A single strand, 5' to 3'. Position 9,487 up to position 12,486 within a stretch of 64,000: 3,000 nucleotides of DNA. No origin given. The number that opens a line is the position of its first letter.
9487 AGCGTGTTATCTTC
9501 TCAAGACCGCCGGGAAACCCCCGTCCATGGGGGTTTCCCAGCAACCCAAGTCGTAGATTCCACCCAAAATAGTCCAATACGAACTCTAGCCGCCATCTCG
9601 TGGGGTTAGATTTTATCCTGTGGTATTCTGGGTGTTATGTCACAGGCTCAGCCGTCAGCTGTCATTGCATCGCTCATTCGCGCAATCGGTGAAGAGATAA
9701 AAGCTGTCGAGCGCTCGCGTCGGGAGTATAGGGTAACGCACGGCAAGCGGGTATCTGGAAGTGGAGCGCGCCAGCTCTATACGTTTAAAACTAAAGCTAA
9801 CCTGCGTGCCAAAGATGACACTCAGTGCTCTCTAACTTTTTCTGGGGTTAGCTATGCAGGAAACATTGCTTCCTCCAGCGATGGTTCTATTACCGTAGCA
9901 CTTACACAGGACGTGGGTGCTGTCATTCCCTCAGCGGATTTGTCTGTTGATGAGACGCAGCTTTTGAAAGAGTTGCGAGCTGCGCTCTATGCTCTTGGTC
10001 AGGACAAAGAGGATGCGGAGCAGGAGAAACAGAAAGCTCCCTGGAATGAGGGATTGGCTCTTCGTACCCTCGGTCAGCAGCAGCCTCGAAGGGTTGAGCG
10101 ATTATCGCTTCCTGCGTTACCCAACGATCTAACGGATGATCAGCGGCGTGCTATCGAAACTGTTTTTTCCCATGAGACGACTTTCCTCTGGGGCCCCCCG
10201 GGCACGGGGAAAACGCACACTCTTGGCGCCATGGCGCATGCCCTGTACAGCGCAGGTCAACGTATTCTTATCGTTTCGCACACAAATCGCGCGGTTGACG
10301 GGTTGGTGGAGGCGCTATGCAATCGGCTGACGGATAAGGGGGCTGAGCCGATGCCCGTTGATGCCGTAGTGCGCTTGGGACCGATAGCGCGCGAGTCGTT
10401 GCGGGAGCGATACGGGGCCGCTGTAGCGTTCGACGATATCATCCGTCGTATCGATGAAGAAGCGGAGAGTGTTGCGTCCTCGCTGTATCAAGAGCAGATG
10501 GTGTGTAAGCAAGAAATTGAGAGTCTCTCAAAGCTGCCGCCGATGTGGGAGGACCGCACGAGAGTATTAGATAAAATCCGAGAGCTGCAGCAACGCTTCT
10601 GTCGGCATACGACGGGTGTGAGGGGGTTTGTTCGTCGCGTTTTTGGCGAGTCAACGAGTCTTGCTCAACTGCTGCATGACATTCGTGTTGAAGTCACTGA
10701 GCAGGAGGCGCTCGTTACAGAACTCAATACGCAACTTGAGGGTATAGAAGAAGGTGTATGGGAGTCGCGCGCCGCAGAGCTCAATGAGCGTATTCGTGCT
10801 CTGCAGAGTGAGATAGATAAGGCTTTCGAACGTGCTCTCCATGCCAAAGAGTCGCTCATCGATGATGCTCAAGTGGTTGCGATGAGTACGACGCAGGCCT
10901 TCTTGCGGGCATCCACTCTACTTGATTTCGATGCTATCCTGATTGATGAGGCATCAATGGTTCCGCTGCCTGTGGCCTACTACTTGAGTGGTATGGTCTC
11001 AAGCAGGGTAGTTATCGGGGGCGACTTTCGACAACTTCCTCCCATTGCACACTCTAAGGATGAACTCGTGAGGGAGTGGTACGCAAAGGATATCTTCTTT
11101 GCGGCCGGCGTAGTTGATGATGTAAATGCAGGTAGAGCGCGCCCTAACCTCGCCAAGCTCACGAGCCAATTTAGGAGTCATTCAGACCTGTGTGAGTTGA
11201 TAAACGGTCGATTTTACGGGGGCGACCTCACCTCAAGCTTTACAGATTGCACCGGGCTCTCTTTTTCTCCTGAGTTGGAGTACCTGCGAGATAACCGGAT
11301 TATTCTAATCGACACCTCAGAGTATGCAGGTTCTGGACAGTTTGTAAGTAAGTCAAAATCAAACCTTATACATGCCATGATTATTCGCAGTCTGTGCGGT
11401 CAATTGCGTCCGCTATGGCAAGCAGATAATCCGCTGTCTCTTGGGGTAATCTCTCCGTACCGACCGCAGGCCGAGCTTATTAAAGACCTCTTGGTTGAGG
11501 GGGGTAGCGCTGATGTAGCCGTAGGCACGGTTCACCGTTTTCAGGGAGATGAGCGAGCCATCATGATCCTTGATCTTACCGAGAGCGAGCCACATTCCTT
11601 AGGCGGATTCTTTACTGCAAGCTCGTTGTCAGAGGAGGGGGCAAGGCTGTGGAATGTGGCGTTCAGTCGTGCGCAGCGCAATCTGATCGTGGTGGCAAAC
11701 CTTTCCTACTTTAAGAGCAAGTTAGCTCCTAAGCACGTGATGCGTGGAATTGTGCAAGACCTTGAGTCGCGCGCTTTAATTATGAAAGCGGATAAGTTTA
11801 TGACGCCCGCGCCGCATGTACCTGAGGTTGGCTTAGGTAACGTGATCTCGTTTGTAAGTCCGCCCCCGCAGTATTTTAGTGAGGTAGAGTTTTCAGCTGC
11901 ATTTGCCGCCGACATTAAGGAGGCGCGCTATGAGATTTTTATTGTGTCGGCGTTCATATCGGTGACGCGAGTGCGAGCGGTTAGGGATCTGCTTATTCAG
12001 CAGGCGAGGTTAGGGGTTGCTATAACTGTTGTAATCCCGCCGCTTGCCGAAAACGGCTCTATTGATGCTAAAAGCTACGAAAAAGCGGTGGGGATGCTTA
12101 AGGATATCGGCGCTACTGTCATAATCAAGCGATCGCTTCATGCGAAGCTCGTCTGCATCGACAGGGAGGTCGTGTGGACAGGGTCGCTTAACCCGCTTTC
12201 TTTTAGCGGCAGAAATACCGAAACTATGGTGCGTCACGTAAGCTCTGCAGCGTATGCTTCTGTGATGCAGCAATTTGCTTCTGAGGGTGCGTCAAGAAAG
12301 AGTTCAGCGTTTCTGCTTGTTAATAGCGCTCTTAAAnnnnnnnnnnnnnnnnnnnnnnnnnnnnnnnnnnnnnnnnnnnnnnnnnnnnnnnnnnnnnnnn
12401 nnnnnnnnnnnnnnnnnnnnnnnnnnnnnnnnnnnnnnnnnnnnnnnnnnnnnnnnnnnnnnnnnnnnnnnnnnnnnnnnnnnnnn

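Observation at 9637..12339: Single-gene SF1 helicase + PLD nuclease fusion (Mokosh-like composition) embedded among housekeeping genes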

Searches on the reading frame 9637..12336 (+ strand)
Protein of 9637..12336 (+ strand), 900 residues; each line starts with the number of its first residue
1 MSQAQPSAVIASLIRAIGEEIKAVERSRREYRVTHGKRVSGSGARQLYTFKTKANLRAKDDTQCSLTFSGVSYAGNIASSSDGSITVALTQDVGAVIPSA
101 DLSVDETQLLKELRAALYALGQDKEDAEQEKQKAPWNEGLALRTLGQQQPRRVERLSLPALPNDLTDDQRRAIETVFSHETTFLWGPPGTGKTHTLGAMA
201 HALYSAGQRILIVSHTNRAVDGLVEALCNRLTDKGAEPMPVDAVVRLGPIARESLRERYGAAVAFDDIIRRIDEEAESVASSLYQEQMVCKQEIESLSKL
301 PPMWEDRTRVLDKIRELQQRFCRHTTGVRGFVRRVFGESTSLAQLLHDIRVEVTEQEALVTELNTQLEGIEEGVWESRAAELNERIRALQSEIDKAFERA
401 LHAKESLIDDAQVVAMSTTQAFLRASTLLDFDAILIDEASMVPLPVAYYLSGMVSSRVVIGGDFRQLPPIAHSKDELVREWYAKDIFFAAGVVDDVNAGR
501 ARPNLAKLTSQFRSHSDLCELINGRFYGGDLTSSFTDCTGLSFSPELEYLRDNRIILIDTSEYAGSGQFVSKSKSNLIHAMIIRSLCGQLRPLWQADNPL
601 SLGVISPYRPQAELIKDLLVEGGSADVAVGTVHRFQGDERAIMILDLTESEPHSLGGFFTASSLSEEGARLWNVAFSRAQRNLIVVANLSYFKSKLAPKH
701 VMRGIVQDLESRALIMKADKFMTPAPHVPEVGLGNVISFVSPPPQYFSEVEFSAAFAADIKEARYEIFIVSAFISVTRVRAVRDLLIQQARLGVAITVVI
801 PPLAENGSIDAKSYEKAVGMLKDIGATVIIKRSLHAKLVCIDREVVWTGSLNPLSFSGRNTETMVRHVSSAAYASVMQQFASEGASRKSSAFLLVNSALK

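Call 4: search_protein_families(library=pfam, proteins=[window:9637-12336:+], max_evalue=0.1)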
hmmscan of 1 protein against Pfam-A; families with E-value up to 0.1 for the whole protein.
window:9637-12336:+ (900 aa): 24 families
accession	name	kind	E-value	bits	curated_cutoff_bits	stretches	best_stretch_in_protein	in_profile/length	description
PF13086.12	AAA_11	-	3.6e-28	99.5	27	1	165-474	2-257/257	AAA domain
PF13087.12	AAA_12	-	5e-24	85.4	27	1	506-688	18-193/195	AAA domain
PF13245.12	AAA_19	-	6.7e-15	55.9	25.1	1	169-470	1-132/134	AAA domain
PF13604.12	AAA_30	-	8.9e-14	52.1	27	1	165-226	2-65/191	AAA domain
PF13091.12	PLDc_2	-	1.9e-12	47.6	27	1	758-881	3-129/132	PLD-like domain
PF00580.27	UvrD-helicase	-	6e-07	29.9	23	1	165-438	1-220/271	UvrD/REP helicase N-terminal domain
PF05127.21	NAT10_TcmA_helicase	-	1.5e-06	28.6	22.7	1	186-237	4-56/176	RNA cytidine acetyltransferase NAT10/TcmA, helicase domain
PF13191.12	AAA_16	-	1.1e-05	26.4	32.6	1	171-258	14-113/167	AAA ATPase domain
PF05970.20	PIF1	-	1.6e-05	25.1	25.9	0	457-472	142-157/223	PIF1-like helicase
PF02562.22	PhoH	-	7.8e-05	22.7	27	1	166-208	6-48/205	PhoH-like protein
PF04851.21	ResIII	-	9.8e-05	22.8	22.5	1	165-229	4-75/164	Type III restriction enzyme, res subunit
PF13401.12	AAA_22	-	0.00036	21.3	27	1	182-237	8-64/130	AAA domain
PF25199.1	nSTAND_NTPase5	-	0.0079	16.5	34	1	181-233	43-94/145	Novel STAND NTPase 5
PF00270.35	DEAD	-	0.0079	16.4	26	1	166-231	1-69/167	DEAD/DEAH box helicase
PF00004.35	AAA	-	0.0091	16.9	21.2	1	183-204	2-23/131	ATPase family associated with various cellular activities (AAA)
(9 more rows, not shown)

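Call 5: search_protein_families(library=padloc, proteins=[window:9637-12336:+], max_evalue=0.1)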
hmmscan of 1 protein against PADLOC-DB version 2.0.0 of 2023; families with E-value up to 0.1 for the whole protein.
window:9637-12336:+ (900 aa): 36 families (the best 25 are shown)
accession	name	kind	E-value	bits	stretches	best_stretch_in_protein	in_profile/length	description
PDLC03920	MkoA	-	5.2e-59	198.5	1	162-710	613-1098/1112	-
PDLC03924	MkoC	-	1.5e-42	143.8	2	569-875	823-1118/1136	-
PDLC03921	MkoA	-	6.3e-37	124.9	1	164-711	1026-1588/1607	-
PDLC05009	PDC-S37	-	1.6e-11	40.8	2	169-219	298-348/1550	-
PDLC02895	DpdJ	-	9.7e-11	37.2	1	429-687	191-452/2112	DpdJ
PDLC01734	typeIV_RecD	-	1.8e-09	34.4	2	164-220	339-395/763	RecD_0_IVD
PDLC03922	MkoB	-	2.7e-08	31.5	1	761-869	486-583/610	-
PDLC05065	PDC-S68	-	1.3e-07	27.8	2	163-217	604-658/1221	-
PDLC04140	mad8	-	7.3e-07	27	1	177-387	25-140/314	mads_8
PDLC00136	GajB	-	8.2e-07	26.3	1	626-687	486-547/570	UrvD helicase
PDLC02614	DrmC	-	1.7e-06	25.9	1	760-858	30-124/153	DrmC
PDLC05064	PDC-S68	-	1.7e-06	24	2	410-472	770-826/1273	-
PDLC01148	RecD_like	-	2e-06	24.4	2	165-217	314-366/719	RecD/Tra ATPase fused to N-terminal HHH domain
PDLC05035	PDC-S53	-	3.4e-06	23.4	1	167-224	497-553/900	-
PDLC03802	RTasHel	-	4.6e-06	23.8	1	185-231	24-73/675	DRT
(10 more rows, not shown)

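Call 6: search_protein_families(library=ncbifam, proteins=[window:9637-12336:+], max_evalue=0.00001)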
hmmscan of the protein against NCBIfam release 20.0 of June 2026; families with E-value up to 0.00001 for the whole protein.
window:9637-12336:+ (900 aa): 6 families
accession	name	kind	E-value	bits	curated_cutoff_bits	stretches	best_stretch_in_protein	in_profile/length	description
TIGR00376.1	TIGR00376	hypoth_equivalog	2.4e-40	138.6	348.9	2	350-694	285-616/639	IGHMBP2 family helicase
NF040671.1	PLuB_AAA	exception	1.9e-28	98.4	999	2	407-688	938-1231/1256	PLuB system helicase-like protein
TIGR01448.2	helicase_RecD2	equivalog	3.9e-13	48.4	500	1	164-225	316-377/713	SF1B family DNA helicase RecD2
TIGR01447.1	recD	equivalog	3.5e-10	39.1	310.15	0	420-471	251-305/597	exodeoxyribonuclease V subunit alpha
NF058533.1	antiphage_ProA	equivalog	6.6e-10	37.1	1500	0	422-690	1296-1561/1903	anti-phage protein ProA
NF038319.1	DISARM_DrmC_I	equivalog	8.8e-06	25.4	133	0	760-852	103-202/236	DISARM system phospholipase D-like protein DrmC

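Call 8: find_homologous_proteins(query=window:9637-12336:+, max_evalue=1e-10)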
Query window:9637-12336:+ (900 aa): 1537 proteins with E <= 1e-10 among 8000 candidates; the best 120 are listed.
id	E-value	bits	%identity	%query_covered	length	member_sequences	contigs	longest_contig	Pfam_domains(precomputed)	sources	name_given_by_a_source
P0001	0.0e+0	1794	89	100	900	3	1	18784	PF13087.13,PF13086.13,PF05127.22,PF05970.21,PF13604.13,PF13091.13,PF13245.13,PF04851.22,PF00580.28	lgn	-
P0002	2.5e-284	964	51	96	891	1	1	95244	PF13087.13,PF13086.13,PF05127.22,PF13604.13,PF13091.13,PF13245.13,PF04851.22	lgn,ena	-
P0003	1.1e-283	961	51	99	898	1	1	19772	PF13087.13,PF13086.13,PF05127.22,PF05970.21,PF13604.13,PF13091.13,PF13245.13,PF04851.22,PF00580.28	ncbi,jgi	jgi:hypothetical protein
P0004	4.1e-282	956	52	98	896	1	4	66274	PF13087.13,PF13086.13,PF05127.22,PF05970.21,PF13604.13,PF13091.13,PF13245.13,PF04851.22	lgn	-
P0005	3.6e-279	947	52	99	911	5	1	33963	PF13087.13,PF13086.13,PF05127.22,PF05970.21,PF13604.13,PF13091.13,PF13245.13,PF04851.22,PF02562.23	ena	-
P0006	6.2e-277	939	52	98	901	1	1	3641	PF13087.13,PF13086.13,PF05127.22,PF05970.21,PF13604.13,PF13091.13,PF13245.13,PF04851.22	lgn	-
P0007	1.2e-263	895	49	97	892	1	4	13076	PF13087.13,PF13086.13,PF05127.22,PF13604.13,PF13091.13,PF13245.13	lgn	-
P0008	1.3e-213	730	43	99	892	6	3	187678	PF13087.13,PF13086.13,PF05127.22,PF13604.13,PF13245.13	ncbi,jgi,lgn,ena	jgi:hypothetical protein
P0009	3.5e-207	708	43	96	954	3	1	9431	PF13087.13,PF13086.13,PF05127.22,PF13604.13,PF13091.13,PF13245.13,PF25199.2,PF04851.22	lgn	-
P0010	2.1e-194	666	39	99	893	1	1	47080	PF13087.13,PF13086.13,PF05127.22,PF13604.13,PF13245.13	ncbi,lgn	-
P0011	5.1e-178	612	42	80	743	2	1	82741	PF13087.13,PF13086.13,PF05127.22,PF13604.13,PF13245.13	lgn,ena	-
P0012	3.1e-160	553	37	97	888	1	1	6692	PF13538.13,PF13087.13,PF13086.13,PF13604.13,PF13245.13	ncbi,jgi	jgi:hypothetical protein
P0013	1.0e-155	538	38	98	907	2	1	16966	PF13087.13,PF13086.13,PF05127.22,PF13604.13,PF13245.13,PF13401.13,PF25199.2,PF04851.22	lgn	-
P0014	2.8e-154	533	35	100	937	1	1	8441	PF13538.13,PF13087.13,PF13086.13,PF05127.22,PF01443.25,PF13604.13,PF13245.13,PF04851.22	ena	-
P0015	1.9e-151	524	37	95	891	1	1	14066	PF13087.13,PF13086.13,PF05127.22,PF13604.13,PF13245.13,PF13401.13,PF04851.22,PF00580.28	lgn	-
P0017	6.2e-148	512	35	99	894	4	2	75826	PF13087.13,PF13086.13,PF13604.13,PF13091.13,PF13245.13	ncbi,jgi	ncbi:MAG: hypothetical protein RIS36_1489 [Pseudomonadota bacterium]|jgi:exosome complex RNA-binding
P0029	5.5e-143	496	34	98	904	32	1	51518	PF13538.13,PF13087.13,PF13086.13,PF13604.13,PF13245.13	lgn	-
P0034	2.3e-139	484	33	98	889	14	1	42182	PF13087.13,PF13086.13,PF13604.13,PF13245.13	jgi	jgi:hypothetical protein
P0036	8.0e-139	482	35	96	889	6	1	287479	PF13087.13,PF13086.13,PF05970.21,PF13604.13,PF13091.13,PF13245.13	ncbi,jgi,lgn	jgi:hypothetical protein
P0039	3.9e-138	480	35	98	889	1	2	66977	PF13087.13,PF13086.13,PF05970.21,PF01443.25,PF13604.13,PF13245.13,PF04851.22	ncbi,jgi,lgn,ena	jgi:hypothetical protein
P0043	4.6e-137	476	33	98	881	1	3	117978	PF13087.13,PF13086.13,PF01443.25,PF13604.13,PF13245.13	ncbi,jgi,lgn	jgi:hypothetical protein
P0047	1.7e-131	458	33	97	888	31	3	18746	PF13087.13,PF13086.13,PF13604.13,PF13245.13,PF04851.22,PF00580.28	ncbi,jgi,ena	jgi:superfamily I DNA and/or RNA helicase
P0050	5.5e-116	407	31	98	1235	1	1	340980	PF01396.25,PF13087.13,PF13086.13,PF05127.22,PF13604.13,PF13091.13,PF13245.13,PF13401.13,PF04851.22,PF00580.28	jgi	jgi:ssDNA-binding Zn-finger/Zn-ribbon topoisomerase 1/DNA polymerase III delta prime subunit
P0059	2.6e-108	381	30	94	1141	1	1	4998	PF13087.13,PF13086.13,PF13604.13,PF13091.13,PF13245.13,PF04851.22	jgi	jgi:hypothetical protein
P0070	8.0e-104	367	29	94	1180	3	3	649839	PF01396.25,PF13087.13,PF13086.13,PF05127.22,PF13604.13,PF13091.13,PF13245.13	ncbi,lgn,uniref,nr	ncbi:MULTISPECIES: AAA domain-containing protein [unclassified Thioalkalivibrio]|uniref:AAA domain-c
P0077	1.4e-99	352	28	97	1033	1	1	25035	PF13087.13,PF13086.13,PF05127.22,PF13604.13,PF13091.13,PF13245.13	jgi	jgi:AAA domain/PLD-like domain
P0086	6.7e-98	347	30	96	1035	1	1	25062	PF01396.25,PF13087.13,PF13086.13,PF13604.13,PF13091.13,PF13245.13,PF13401.13,PF04851.22,PF00580.28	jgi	jgi:KaiC/GvpD/RAD55 family RecA-like ATPase/predicted RNA-binding Zn-ribbon protein involved in tran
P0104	3.3e-94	335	28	96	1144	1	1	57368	PF13087.13,PF13086.13,PF05127.22,PF13604.13,PF13091.13,PF13245.13,PF13401.13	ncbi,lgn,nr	ncbi:MAG: AAA family ATPase [Planctomycetes bacterium]|nr:AAA family ATPase [Planctomycetota bacteri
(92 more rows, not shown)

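Call 9: find_related_loci(query=window:9637-12336:+, collection=genome_contigs, flank=10000)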
Query window:9637-12336:+ (900 aa) in genome_contigs; peptide patterns used: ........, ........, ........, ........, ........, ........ (x = any residue, [..] = any of these).
31 stretches matched a pattern, but none encodes a relative of the query by tblastn (E <= 1e-3).

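Call 10: find_encoding_contigs(protein=window:9637-12336:+, flank=10000, max_places=4)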
Protein window:9637-12336:+ (900 aa): 7 contigs read that carry it; 4 places shown.
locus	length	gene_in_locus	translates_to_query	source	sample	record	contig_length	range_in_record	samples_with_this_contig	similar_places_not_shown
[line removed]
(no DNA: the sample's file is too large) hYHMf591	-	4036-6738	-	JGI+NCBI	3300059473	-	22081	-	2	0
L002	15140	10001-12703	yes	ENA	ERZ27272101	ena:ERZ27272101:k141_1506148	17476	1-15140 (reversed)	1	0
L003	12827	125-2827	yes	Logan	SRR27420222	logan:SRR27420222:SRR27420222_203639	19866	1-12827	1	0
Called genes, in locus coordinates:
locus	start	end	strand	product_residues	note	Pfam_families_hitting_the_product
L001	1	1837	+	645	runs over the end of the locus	PF13458:Peripla_BP_6, PF01094:ANF_receptor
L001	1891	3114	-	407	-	PF00850:Hist_deacetyl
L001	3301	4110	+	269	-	PF13302:Acetyltransf_3, PF13420:Acetyltransf_4, PF00583:Acetyltransf_1 (weak)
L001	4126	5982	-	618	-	-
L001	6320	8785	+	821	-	PF02190:LON_substr_bdg, PF00004:AAA, PF07728:AAA_5 (weak), PF22667:Lon_lid, PF05362:Lon_C, PF13541:ChlI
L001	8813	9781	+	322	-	-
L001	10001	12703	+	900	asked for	PF00580:UvrD-helicase (weak), PF05970:PIF1 (faint), PF13086:AAA_11, PF13245:AAA_19, PF13604:AAA_30, PF05127:NAT10_TcmA_helicase (faint), PF13087:AAA_12, PF13091:PLDc_2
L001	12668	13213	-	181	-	PF02620:YceD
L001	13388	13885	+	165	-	PF00436:SSB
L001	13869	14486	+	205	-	PF04286:DUF445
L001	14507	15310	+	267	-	PF00106:adh_short, PF08659:KR, PF13561:adh_short_C2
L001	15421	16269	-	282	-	PF05099:TerB, PF00226:DnaJ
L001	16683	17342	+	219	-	-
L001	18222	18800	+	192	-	PF08242:Methyltransf_12 (weak), PF13489:Methyltransf_23, PF01209:Ubie_methyltran (faint), PF08241:Methyltransf_11, PF13847:Methyltransf_31 (weak)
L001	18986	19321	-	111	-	-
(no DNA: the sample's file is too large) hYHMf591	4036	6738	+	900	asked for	PF00580:UvrD-helicase (weak), PF05970:PIF1 (faint), PF13086:AAA_11, PF13245:AAA_19, PF13604:AAA_30, PF05127:NAT10_TcmA_helicase (faint), PF13087:AAA_12, PF13091:PLDc_2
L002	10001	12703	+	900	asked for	PF00580:UvrD-helicase (weak), PF05970:PIF1 (faint), PF13086:AAA_11, PF13245:AAA_19, PF13604:AAA_30, PF05127:NAT10_TcmA_helicase (faint), PF13087:AAA_12, PF13091:PLDc_2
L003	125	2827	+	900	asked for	PF00580:UvrD-helicase (weak), PF05970:PIF1 (faint), PF13086:AAA_11, PF13245:AAA_19, PF13604:AAA_30, PF05127:NAT10_TcmA_helicase (faint), PF13087:AAA_12, PF13091:PLDc_2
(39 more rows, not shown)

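Call 11: find_encoding_contigs(protein=P0001, flank=10000, max_places=4)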
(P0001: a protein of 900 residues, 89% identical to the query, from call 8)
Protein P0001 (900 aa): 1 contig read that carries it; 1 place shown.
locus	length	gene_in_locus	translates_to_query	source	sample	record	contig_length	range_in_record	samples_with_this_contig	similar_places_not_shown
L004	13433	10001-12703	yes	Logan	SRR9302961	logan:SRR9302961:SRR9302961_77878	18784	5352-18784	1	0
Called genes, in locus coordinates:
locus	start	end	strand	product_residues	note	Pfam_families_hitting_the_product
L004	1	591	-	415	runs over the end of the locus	-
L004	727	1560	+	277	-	-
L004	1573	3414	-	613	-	-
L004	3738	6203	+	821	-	PF02190:LON_substr_bdg, PF00004:AAA, PF07728:AAA_5 (weak), PF22667:Lon_lid, PF05362:Lon_C, PF13541:ChlI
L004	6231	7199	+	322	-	-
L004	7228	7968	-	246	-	PF13489:Methyltransf_23 (faint), PF08241:Methyltransf_11 (faint), PF13649:Methyltransf_25 (weak)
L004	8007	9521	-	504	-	-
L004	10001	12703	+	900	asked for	PF00580:UvrD-helicase, PF04851:ResIII (faint), PF05970:PIF1 (faint), PF13086:AAA_11, PF13245:AAA_19, PF13604:AAA_30, PF13087:AAA_12, PF13091:PLDc_2, +1 more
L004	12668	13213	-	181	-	PF02620:YceD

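Call 12: find_encoding_contigs(protein=P0002, flank=10000, max_places=4)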
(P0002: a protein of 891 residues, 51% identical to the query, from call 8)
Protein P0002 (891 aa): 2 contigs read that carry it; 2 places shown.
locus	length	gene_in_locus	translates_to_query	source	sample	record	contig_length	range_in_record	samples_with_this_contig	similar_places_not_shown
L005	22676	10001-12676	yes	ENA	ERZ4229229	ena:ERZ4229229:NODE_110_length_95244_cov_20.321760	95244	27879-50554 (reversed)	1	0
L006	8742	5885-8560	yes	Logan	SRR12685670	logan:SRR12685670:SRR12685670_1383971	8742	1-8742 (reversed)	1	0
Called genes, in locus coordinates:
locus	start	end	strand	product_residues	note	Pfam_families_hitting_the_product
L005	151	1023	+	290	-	PF00300:His_Phos_1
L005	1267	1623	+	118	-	-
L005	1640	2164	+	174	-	-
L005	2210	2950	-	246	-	-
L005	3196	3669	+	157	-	PF00583:Acetyltransf_1, PF13673:Acetyltransf_10, PF13508:Acetyltransf_7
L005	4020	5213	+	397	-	-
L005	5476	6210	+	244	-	-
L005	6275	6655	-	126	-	-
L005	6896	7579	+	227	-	PF13578:Methyltransf_24 (weak)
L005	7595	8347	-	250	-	-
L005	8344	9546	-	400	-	PF13450:NAD_binding_8, PF01593:Amino_oxidase (weak), PF03275:GLF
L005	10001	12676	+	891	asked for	PF04851:ResIII (faint), PF13086:AAA_11, PF13245:AAA_19, PF13604:AAA_30, PF05127:NAT10_TcmA_helicase (faint), PF13087:AAA_12, PF13091:PLDc_2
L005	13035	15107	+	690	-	PF00676:E1_dh, PF02775:TPP_enzyme_C (weak), PF02779:Transket_pyr, PF02780:Transketolase_C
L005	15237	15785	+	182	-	PF03703:bPH_2 (weak)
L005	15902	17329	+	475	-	PF03062:MBOAT, PF13813:MBOAT_2 (weak)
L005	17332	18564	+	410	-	PF16822:ALGX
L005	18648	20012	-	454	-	PF00535:Glycos_transf_2, PF10111:Glyco_tranf_2_2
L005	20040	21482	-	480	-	-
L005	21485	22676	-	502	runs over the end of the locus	-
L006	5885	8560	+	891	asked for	PF04851:ResIII (faint), PF13086:AAA_11, PF13245:AAA_19, PF13604:AAA_30, PF05127:NAT10_TcmA_helicase (faint), PF13087:AAA_12, PF13091:PLDc_2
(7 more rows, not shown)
